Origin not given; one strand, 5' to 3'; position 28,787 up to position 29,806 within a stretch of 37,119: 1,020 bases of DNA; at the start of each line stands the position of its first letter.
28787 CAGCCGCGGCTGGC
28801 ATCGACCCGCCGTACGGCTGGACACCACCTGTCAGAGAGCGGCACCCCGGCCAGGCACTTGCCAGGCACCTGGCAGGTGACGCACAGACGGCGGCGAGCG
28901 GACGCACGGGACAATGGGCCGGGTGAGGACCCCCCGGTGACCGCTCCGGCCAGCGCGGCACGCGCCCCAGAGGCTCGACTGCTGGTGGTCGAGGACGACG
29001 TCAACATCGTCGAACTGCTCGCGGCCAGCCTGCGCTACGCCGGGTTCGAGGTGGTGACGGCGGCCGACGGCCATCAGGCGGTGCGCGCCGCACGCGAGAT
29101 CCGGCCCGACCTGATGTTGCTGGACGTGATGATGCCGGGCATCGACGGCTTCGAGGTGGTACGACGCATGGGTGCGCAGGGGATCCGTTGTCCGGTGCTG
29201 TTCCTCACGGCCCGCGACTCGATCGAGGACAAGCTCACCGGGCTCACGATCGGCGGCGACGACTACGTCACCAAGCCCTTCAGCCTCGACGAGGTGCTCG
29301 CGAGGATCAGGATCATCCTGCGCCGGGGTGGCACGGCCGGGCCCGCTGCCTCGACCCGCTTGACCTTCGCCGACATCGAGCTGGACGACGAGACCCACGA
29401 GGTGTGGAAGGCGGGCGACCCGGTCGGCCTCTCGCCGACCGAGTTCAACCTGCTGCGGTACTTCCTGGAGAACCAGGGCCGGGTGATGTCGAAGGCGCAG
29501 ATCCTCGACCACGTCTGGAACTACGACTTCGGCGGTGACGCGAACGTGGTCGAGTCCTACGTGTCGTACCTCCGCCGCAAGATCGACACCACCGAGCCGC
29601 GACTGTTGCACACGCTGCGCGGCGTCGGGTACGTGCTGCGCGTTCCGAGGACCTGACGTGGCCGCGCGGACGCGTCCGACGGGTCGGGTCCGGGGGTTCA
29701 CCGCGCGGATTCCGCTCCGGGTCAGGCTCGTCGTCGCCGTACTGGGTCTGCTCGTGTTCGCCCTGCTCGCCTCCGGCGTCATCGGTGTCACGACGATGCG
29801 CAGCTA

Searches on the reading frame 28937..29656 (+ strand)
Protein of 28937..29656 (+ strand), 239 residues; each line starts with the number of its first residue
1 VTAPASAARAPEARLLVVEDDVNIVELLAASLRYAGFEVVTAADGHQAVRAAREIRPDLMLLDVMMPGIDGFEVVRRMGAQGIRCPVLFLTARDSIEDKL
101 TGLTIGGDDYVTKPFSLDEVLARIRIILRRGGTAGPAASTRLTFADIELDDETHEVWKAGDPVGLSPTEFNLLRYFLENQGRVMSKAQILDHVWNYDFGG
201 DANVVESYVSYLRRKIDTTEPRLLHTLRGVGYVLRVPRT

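Call 12: search_protein_families(library=pfam, proteins=[window:28937-29656:+])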
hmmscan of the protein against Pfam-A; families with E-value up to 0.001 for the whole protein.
window:28937-29656:+ (239 aa): 2 families
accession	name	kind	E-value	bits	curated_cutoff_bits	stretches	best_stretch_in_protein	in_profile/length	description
PF00072.30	Response_reg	-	2.6e-28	98.8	30.2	1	16-125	2-111/111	Response regulator receiver domain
PF00486.34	Trans_reg_C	-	3e-26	91.7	26.2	1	161-234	2-77/77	Transcriptional regulatory protein, C terminal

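Call 52: search_protein_families(library=ncbifam, proteins=[window:28937-29656:+], max_evalue=0.00001)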
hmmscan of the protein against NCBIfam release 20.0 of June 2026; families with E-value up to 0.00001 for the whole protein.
window:28937-29656:+ (239 aa): 93 families (the best 25 are shown)
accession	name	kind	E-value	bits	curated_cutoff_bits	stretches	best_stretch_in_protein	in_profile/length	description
TIGR02154.1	PhoB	equivalog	3.7e-60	203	296.2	1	13-234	3-225/226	phosphate regulon transcriptional regulator PhoB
NF045944.1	ResRegRpaBCyano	equivalog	9.4e-57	192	330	1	16-234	1-227/229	response regulator transcription factor RpaB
NF040689.1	MtrAB_MtrA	equivalog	1.9e-56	190.9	300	1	15-232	1-216/219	MtrAB system response regulator MtrA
TIGR01387.1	cztR_silR_copR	subfamily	5.7e-56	189.6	279.2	1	15-234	1-218/218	heavy metal response regulator transcription factor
NF041733.1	resp_reg_CseB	equivalog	2.3e-55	187.4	350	1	14-235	2-227/228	two-component system response regulator CseB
NF040534.1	resp_reg_YycF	equivalog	5.4e-53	179.6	340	1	14-236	2-229/231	response regulator YycF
NF045914.1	RespRegNblR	equivalog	7.7e-53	179.4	300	1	12-235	6-226/228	response regulator transcription factor NblR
NF053854.1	RespRegPhoBBctds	equivalog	1.1e-51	175.4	270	1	15-234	1-224/225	two-component system response regulator PhoB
NF007346.1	PRK09836.1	equivalog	3.3e-50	171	420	1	14-238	2-225/227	copper/silver response regulator transcription factor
NF008296.0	PRK11083.1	equivalog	7e-50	169.5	273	1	13-235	4-226/228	two-component system response regulator CreB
NF033117.2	vanR_ACDEGLN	exception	3e-47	161.1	350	1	15-234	1-225/226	VanR-ABDEGLN family response regulator transcription factor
NF012023.0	PRK15479.1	equivalog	5.3e-45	153.7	337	1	14-235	2-218/224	transcriptional regulator TctD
NF041734.1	resp_reg_RppA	equivalog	1.8e-44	151.8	250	1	14-235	2-228/229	two-component system response regulator RppA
NF007546.0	PRK10161.1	equivalog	1.5e-43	149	471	1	14-234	4-225/229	phosphate response regulator transcription factor PhoB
NF007928.2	PRK10643.1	equivalog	2.7e-43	148.1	330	1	14-234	2-216/216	two-component system response regulator PmrA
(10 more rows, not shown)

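Call 57: search_solved_structures(query=window:28937-29656:+, max_evalue=1e-30)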
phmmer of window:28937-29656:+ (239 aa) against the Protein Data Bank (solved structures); distinct sequences matched with E-value up to 1e-30: 18.
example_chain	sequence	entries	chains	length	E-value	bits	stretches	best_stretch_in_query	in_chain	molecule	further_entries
9ji3_J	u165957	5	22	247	1.9e-108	364.9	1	9-238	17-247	DNA-binding response regulator | Possible two component system response transcriptional positive regulator PhoP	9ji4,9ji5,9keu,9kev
3r0j_A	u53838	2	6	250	2e-108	364.8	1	9-238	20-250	POSSIBLE TWO COMPONENT SYSTEM RESPONSE TRANSCRIPTIONAL POSITIVE REGULATOR PHOP | Response regulator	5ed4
9ket_J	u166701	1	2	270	3.1e-103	347.8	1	51-238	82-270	Possible two component system response transcriptional positive regulator PhoP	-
1ys6_A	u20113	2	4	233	3.3e-58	200.5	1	13-236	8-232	Transcriptional regulatory protein prrA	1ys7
2pmu_A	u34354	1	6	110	2.6e-51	177.9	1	139-238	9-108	response regulator PHOP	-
2rv8_A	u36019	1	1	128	4.7e-51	177.1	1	138-238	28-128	DNA-binding response regulator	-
2oqr_A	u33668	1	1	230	3.2e-48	167.8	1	14-234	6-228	Sensory transduction protein regX3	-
2gwr_A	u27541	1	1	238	2.3e-46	161.7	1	13-236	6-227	DNA-binding response regulator mtrA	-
1kgs_A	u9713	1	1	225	1.2e-45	159.4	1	13-235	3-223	DNA BINDING RESPONSE REGULATOR D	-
9dvt_R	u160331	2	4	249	1.3e-42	149.5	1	13-237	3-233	DNA-binding dual master transcriptional regulator RpaA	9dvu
3q9s_A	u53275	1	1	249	6.9e-38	134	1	2-230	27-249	DNA-binding response regulator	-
7e1b_A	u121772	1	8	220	2.6e-36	128.8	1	14-235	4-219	DNA-binding response regulator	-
4kfc_A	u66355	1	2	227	1.7e-34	122.9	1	13-233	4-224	KDP operon transcriptional regulatory protein KdpE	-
4kny_A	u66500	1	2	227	3e-34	122.1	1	13-233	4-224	KDP operon transcriptional regulatory protein KdpE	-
6lgq_D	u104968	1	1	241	5.7e-34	121.2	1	14-233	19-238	DNA-binding response regulator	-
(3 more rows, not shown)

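Call 58: search_solved_structures(query=window:28937-29656:+, max_evalue=1e-100, show_alignments=1)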
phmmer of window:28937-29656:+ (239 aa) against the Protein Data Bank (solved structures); distinct sequences matched with E-value up to 1e-100: 3.
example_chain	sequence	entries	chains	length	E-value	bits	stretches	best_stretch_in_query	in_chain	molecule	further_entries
9ji3_J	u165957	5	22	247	1.9e-108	364.9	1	9-238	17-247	DNA-binding response regulator | Possible two component system response transcriptional positive regulator PhoP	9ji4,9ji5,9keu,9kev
3r0j_A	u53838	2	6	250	2e-108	364.8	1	9-238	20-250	POSSIBLE TWO COMPONENT SYSTEM RESPONSE TRANSCRIPTIONAL POSITIVE REGULATOR PHOP | Response regulator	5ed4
9ket_J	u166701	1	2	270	3.1e-103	347.8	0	51-238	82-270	Possible two component system response transcriptional positive regulator PhoP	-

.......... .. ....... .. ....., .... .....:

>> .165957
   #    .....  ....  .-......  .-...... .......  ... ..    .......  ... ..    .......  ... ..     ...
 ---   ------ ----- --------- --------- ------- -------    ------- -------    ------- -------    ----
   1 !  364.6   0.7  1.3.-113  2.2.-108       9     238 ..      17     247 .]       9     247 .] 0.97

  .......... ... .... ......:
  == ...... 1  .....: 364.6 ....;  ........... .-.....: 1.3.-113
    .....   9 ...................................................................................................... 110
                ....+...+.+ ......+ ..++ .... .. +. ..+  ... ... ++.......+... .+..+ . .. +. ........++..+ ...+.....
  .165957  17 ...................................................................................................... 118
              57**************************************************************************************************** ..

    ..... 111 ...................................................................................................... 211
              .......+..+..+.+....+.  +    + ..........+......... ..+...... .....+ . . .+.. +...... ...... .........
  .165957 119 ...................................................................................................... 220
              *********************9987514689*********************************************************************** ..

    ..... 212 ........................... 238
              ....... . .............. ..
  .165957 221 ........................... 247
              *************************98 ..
